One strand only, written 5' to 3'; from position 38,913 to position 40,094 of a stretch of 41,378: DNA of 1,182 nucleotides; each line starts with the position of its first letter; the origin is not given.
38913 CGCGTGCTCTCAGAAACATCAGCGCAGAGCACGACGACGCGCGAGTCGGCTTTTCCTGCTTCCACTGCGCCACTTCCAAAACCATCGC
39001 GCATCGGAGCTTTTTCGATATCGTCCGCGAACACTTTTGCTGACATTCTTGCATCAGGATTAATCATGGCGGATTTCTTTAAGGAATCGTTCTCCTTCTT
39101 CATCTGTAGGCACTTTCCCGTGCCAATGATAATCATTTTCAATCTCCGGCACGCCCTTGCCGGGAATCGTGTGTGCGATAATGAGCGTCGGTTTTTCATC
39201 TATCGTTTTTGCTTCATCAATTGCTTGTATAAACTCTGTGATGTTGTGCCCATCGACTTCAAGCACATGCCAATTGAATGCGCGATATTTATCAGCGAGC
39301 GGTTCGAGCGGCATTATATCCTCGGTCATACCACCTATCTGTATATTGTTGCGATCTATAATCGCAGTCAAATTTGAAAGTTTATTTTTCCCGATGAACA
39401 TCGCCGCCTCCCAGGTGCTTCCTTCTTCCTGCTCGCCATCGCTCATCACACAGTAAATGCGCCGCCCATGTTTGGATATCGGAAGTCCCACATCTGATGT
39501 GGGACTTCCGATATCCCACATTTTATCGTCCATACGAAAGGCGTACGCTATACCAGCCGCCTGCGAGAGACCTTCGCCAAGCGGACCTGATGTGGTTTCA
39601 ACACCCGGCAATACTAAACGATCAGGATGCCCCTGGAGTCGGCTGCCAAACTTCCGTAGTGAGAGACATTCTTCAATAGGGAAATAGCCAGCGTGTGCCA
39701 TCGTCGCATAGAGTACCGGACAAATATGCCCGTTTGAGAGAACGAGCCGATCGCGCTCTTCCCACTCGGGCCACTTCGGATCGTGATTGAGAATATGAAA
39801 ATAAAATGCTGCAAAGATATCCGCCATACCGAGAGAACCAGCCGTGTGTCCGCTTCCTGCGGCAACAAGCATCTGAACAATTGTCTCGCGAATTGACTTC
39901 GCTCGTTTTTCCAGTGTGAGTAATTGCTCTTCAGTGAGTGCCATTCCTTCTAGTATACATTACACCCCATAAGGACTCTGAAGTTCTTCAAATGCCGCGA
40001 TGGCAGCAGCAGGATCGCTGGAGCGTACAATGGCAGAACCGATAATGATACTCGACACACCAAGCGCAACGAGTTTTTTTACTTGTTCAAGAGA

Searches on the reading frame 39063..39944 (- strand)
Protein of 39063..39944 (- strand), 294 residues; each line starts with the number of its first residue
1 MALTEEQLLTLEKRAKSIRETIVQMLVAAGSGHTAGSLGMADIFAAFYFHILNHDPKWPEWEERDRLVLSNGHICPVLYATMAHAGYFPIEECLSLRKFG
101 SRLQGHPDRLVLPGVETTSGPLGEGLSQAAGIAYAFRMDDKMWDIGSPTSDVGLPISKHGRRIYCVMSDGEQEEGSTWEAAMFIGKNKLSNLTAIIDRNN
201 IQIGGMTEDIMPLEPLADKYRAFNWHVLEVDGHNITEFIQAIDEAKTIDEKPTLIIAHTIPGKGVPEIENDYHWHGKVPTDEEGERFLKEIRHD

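Call 43: search_solved_structures(query=window:39063-39944:-, max_evalue=1e-10, show_alignments=2)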
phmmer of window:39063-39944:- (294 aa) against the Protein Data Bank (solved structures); distinct sequences matched with E-value up to 1e-10: 41.
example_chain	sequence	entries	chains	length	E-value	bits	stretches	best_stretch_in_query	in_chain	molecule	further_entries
6yak_AAA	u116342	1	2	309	6.4e-74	252.5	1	5-291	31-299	N-terminal component of the split chain transketolase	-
3mos_A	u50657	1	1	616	2.9e-48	168.2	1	6-291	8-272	Transketolase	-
4kxu_A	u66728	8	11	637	3.2e-48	168.1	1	6-291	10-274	Transketolase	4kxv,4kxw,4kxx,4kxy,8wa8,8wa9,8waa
6rjb_A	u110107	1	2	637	3.2e-48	168.1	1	6-291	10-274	Transketolase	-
3ooy_A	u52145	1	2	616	4.3e-48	167.7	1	7-291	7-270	Transketolase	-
6ha3_A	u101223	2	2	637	8.3e-48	166.7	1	6-291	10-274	Transketolase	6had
3kom_A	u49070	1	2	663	2.5e-44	155.3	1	16-292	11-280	Transketolase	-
5hht_A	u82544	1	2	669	9.5e-43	150.1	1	14-278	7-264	Transketolase 1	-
2r5n_A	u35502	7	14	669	9.6e-43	150.1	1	14-278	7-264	Transketolase 1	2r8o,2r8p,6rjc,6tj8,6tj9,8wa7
3m34_A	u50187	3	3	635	1.1e-42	149.9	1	10-284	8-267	Transketolase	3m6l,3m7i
3l84_A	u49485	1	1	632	1.2e-42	149.7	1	10-284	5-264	Transketolase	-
1qgd_A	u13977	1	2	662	1.4e-42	149.5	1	14-278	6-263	PROTEIN (TRANSKETOLASE)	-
3rim_A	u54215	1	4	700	1.1e-41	146.6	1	18-284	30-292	Transketolase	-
1itz_A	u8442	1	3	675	2.7e-41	145.3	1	11-280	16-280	Transketolase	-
8ci0_AAA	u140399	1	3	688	2.8e-41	145.3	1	11-280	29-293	Transketolase, chloroplastic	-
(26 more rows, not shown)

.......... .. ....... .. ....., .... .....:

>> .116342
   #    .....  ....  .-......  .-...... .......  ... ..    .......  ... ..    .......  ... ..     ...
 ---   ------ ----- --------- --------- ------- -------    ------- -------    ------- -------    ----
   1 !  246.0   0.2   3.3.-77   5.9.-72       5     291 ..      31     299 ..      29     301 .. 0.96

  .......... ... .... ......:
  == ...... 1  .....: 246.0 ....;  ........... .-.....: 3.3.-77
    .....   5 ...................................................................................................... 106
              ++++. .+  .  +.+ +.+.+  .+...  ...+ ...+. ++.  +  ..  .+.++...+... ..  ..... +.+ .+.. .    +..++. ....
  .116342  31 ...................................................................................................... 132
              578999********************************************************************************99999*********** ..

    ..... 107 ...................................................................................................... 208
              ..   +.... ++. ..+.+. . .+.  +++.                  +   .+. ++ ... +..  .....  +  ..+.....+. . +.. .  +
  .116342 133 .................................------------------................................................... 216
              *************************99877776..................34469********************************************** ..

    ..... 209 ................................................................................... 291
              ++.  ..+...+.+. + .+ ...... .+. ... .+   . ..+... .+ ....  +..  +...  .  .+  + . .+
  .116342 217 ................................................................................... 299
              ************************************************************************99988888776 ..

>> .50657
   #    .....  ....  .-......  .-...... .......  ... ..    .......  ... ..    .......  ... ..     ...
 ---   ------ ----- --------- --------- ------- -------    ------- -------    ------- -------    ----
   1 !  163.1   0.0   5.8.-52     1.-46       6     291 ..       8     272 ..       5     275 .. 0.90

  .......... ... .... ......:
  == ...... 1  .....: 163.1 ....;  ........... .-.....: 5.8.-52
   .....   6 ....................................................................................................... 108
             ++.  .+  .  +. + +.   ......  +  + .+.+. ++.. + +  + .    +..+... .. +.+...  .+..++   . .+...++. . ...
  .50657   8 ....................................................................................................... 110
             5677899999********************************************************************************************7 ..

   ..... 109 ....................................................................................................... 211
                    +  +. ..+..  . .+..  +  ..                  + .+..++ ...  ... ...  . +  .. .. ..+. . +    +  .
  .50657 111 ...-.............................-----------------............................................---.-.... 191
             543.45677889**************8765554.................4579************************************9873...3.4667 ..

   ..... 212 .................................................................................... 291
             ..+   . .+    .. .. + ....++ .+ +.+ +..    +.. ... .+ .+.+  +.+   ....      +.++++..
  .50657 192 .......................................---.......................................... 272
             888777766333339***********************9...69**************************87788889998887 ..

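Call 87: find_homologous_proteins(query=window:39063-39944:-, max_evalue=1e-40)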
Query window:39063-39944:- (294 aa): 8000 proteins with E <= 1e-40 among 8000 candidates; the best 120 are listed.
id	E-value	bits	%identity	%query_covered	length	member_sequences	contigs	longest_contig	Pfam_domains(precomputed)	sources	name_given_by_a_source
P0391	8.3e-199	677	99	100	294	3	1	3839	PF13292.12,PF00456.27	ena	-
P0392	2.5e-162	558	83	99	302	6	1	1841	PF13292.12,PF00456.27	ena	-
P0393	2.8e-161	554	82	99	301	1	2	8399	PF00676.26,PF00456.27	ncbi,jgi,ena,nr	ncbi:transketolase [bacterium]|nr:MAG: transketolase [bacterium]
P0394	7.0e-161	553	83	99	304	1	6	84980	PF13292.12,PF00456.27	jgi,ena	-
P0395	1.7e-160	552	83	99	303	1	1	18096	PF13292.12,PF00456.27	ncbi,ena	ncbi:MAG TPA: transketolase [Candidatus Paceibacterota bacterium]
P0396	2.8e-159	548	81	99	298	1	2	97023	PF00676.26,PF00456.27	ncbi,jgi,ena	ncbi:MAG: transketolase [Candidatus Paceibacterota bacterium]|jgi:transketolase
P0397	2.9e-159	548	82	99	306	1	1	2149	PF13292.12,PF00456.27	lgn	-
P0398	5.7e-159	547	81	99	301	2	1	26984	PF00456.27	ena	-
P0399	6.6e-159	546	82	99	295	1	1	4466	PF13292.12,PF00456.27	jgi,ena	-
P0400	1.0e-158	546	81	99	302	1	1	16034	PF00456.27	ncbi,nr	ncbi:MAG: transketolase [bacterium]|nr:transketolase [bacterium]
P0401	2.4e-158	545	80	99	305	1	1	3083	PF13292.12,PF00456.27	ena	-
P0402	6.5e-158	543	81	99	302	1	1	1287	PF13292.12,PF00456.27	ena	-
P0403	9.6e-158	543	81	100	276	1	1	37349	PF13292.12,PF00676.26,PF00456.27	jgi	jgi:transketolase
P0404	1.2e-157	542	80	99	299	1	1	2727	PF13292.12,PF00456.27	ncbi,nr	ncbi:MAG: transketolase [bacterium]|nr:transketolase [bacterium]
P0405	4.1e-157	541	79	98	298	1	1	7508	PF13292.12,PF00456.27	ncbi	ncbi:MAG: transketolase [bacterium]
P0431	2.5e-150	518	79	99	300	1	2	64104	PF13292.12,PF00456.27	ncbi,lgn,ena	-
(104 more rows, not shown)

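Call 90: find_encoding_contigs(protein=P0400, flank=7000, max_places=1)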
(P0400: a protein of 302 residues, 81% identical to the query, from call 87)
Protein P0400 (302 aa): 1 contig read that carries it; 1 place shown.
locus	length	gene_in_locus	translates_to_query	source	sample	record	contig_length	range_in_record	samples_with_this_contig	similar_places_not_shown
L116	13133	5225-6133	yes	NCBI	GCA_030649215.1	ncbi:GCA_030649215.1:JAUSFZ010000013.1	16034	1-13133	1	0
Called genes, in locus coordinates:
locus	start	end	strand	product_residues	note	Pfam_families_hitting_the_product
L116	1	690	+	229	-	PF16403:Bact_surface_Ig-like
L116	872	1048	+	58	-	PF01381:HTH_3, PF12844:HTH_19, PF22495:HTH_92 (weak), PF13560:HTH_31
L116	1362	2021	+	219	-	PF01797:Y1_Tnp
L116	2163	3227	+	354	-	PF00044:Gp_dh_N, PF02800:Gp_dh_C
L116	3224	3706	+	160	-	PF02502:LacAB_rpiB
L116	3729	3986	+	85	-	-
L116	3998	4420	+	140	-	PF07963:N_methyl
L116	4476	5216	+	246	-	PF00834:Ribul_P_3_epim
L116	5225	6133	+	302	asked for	PF00456:Transketolase_N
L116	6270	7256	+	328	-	PF02779:Transket_pyr, PF02780:Transketolase_C, PF22613:Transketolase_C_1 (weak)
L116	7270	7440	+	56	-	-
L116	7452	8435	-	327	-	PF00294:PfkB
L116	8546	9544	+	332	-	PF00274:Glycolytic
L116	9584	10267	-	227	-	-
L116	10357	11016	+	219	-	PF01386:Ribosomal_L25p, PF14693:Ribosomal_TL5_C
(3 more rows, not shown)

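Call 91: find_encoding_contigs(protein=P0394, flank=7000, max_places=1)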
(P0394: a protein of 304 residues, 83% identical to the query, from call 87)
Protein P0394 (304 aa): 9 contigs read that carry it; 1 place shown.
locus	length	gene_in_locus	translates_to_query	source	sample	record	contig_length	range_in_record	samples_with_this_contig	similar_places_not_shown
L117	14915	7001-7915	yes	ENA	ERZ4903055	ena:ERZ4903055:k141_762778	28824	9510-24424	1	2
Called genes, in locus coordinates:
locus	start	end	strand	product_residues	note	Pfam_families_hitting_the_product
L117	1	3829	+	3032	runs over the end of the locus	PF14890:Intein_splicing, PF21722:Gly_rich_2, PF16403:Bact_surface_Ig-like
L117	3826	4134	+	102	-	PF05973:Gp49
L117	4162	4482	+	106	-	PF13560:HTH_31, PF01381:HTH_3, PF12844:HTH_19 (weak), PF22495:HTH_92 (faint)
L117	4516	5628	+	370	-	PF00044:Gp_dh_N, PF02800:Gp_dh_C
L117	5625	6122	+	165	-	PF02502:LacAB_rpiB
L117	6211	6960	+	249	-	PF00834:Ribul_P_3_epim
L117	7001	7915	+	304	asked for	PF00456:Transketolase_N, PF13292:DXP_synthase_N (faint)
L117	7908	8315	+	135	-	PF05635:23S_rRNA_IVP, PF22296:bAvd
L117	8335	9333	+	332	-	PF02779:Transket_pyr, PF02780:Transketolase_C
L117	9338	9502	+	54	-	-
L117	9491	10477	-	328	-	PF00294:PfkB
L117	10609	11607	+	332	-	PF00274:Glycolytic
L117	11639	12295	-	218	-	PF01797:Y1_Tnp (weak)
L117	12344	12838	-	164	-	PF13238:AAA_18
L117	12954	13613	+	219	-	PF01386:Ribosomal_L25p, PF14693:Ribosomal_TL5_C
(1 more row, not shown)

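Call 92: find_encoding_contigs(protein=P0431, flank=7000, max_places=1)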
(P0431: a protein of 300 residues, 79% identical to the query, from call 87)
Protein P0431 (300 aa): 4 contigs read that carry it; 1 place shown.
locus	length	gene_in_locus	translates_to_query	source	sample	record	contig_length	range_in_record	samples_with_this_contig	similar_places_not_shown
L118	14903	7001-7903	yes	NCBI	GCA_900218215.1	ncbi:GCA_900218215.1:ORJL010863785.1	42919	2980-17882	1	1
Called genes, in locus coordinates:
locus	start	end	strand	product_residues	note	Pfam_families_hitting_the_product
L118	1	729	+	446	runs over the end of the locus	-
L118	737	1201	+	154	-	-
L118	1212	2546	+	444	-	PF14890:Intein_splicing, PF16403:Bact_surface_Ig-like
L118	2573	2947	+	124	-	PF05635:23S_rRNA_IVP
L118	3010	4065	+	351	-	PF00044:Gp_dh_N, PF02800:Gp_dh_C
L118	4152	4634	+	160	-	PF02502:LacAB_rpiB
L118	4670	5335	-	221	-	-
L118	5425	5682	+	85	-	-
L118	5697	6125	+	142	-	PF07963:N_methyl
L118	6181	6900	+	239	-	PF00834:Ribul_P_3_epim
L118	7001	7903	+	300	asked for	PF00456:Transketolase_N, PF13292:DXP_synthase_N (faint)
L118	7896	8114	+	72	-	-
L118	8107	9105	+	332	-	PF02779:Transket_pyr, PF02780:Transketolase_C, PF22613:Transketolase_C_1 (faint)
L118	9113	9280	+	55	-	-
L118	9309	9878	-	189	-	-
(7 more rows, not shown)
